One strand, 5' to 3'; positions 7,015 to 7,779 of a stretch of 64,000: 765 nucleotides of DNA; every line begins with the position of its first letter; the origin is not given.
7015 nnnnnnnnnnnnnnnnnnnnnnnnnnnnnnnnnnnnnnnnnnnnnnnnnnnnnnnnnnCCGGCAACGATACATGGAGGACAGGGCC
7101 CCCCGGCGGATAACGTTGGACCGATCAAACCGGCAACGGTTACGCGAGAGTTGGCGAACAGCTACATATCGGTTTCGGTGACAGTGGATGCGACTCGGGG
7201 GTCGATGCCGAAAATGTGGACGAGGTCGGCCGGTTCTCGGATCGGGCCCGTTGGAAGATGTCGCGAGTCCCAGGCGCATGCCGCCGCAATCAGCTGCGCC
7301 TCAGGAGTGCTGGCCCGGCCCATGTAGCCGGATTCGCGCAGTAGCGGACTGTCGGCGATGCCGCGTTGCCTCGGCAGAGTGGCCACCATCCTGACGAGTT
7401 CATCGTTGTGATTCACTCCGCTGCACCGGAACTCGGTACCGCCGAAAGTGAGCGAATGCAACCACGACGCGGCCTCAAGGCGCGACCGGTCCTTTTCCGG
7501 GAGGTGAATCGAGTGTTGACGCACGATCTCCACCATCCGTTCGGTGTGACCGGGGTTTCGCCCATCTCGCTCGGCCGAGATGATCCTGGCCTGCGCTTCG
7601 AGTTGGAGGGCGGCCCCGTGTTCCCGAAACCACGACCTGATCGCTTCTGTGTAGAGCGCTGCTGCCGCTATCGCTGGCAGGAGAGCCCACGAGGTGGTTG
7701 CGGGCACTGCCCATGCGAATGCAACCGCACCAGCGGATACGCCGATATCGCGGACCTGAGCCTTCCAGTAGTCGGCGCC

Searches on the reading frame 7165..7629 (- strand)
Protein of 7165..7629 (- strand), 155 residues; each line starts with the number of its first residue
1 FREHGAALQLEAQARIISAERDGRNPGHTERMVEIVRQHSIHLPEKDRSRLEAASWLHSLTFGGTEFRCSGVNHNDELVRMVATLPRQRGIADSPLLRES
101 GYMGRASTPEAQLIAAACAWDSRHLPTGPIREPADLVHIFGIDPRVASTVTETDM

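Call 71: search_solved_structures(query=A4, max_evalue=10, show_alignments=3)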
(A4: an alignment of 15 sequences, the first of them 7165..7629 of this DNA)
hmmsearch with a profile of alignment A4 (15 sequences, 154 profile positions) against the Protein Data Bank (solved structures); distinct sequences matched with E-value up to 10: 1.
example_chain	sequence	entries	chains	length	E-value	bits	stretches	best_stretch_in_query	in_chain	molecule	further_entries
2pjq_A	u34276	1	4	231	0.015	18.3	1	18-61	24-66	Uncharacterized protein lp_2664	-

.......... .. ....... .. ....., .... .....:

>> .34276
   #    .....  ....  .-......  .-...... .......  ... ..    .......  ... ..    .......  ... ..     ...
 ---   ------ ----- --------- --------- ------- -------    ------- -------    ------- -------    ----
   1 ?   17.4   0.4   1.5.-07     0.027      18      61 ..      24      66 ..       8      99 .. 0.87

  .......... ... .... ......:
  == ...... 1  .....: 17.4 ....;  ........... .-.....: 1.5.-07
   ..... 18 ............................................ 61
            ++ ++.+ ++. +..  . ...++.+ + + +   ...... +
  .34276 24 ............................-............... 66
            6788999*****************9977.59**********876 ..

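Call 76: predict_structure(alignment_id=A4)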
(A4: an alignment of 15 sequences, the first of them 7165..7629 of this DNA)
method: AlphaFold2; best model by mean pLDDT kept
length: 155 residues; sequences in the alignment: 15
mean_pLDDT: 89.7   pTM: 0.86
mean pLDDT of the five models: 89.7, 87.3, 87.0, 86.6, 84.2
residues with pLDDT >= 90: 88; 70-90: 66; 50-70: 1; < 50: 0
segments of 3 or more residues with pLDDT < 50: none
pLDDT, mean of each block of 10 residues (from residue 1): 87 92 93 96 94 93 85 87 82 84 83 95 92 93 93 77
secondary structure, 60 per line:
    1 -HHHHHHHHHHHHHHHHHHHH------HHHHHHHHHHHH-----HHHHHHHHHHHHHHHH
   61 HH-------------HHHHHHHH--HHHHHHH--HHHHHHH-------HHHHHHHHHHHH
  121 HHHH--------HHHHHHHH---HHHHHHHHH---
elements in order: H2-21 H28-39 H45-62 H76-83 H86-92 H95-101 H109-124 H133-140 H144-152

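Call 79: fold_search(model_id=the predicted structure, library=pdb)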
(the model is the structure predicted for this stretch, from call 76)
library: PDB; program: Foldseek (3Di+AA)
matches with E <= 10: 117; with E <= 0.001: 0
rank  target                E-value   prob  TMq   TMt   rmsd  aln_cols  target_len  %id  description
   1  9rbz_A                8.6e-02  0.99  0.55  0.43   7.5       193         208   16  DvhD, HD-GYP domain, c-di-GMP-bound (released 2026-03-04)
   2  9rbz_D                1.3e-01  0.99  0.55  0.44   7.5       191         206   16  DvhD, HD-GYP domain, c-di-GMP-bound (released 2026-03-04)
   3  9rbz_B                1.6e-01  0.97  0.52  0.41   7.7       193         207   16  DvhD, HD-GYP domain, c-di-GMP-bound (released 2026-03-04)
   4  9rc0                  2.4e-01  0.92  0.51  0.30   6.9       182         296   17  DvhD, PAS/HD-GYP domains (released 2026-03-04)
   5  3b57                  4.0e-01  0.97  0.48  0.42   4.2       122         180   16  Crystal structure of the Lin1889 protein (Q92AN1) from Listeria innocua. Northeast Structural Consortium target LkR65 (released 2007-11-06)
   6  5ihy_B                4.8e-01  0.87  0.44  0.37   4.7       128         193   12  The crystal structure of Bacillus subtilis SeMet-YpgQ (released 2016-04-27)
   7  4mcw_B                5.6e-01  0.75  0.50  0.26   8.0       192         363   14  Crystal structure of a HD-GYP domain (a cyclic-di-GMP phosphodiesterase) containing a tri-nuclear metal centre (released 2014-02-19)
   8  2pjq_D                6.5e-01  0.87  0.45  0.36   4.4       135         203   16  Crystal structure of Q88U62_LACPL from Lactobacillus plantarum. Northeast Structural Genomics target LpR71 (released 2007-05-01)
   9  4mcw_A                8.0e-01  0.60  0.47  0.24   8.5       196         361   13  Crystal structure of a HD-GYP domain (a cyclic-di-GMP phosphodiesterase) containing a tri-nuclear metal centre (released 2014-02-19)
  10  5z7c                  8.4e-01  0.57  0.41  0.18  11.5       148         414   18  crystal structure of cyclic GMP-AMP specifc phosphodiesterases in V.cholerae (V-cGAP3) (released 2019-01-02)
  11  2qgs_B                8.8e-01  0.90  0.48  0.39   3.6       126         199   15  Crystal structure of SE1688 protein from Staphylococcus epidermidis. Northeast Structural Genomics Consortium target S (released 2007-07-17)
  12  5dqv_A                8.8e-01  0.72  0.51  0.44   6.2       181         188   12  The crystal structure of Bacillus subtilis YpgQ (released 2016-04-27)
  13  1xx7_E                8.8e-01  0.60  0.47  0.45   6.8       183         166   14  Conserved hypothetical protein from Pyrococcus furiosus Pfu-403030-001 (released 2004-12-28)
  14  3nr1_A                8.8e-01  0.41  0.42  0.38   6.8       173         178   16  A metazoan ortholog of SpoT hydrolyzes ppGpp and plays a role in starvation responses (released 2010-09-08)
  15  6yvc_B                1.0e+00  0.66  0.50  0.46   6.6       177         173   12  Crystal structure of the small alarmone hydrolase (SAH) of Pseudomonas aeruginosa (released 2021-05-12)
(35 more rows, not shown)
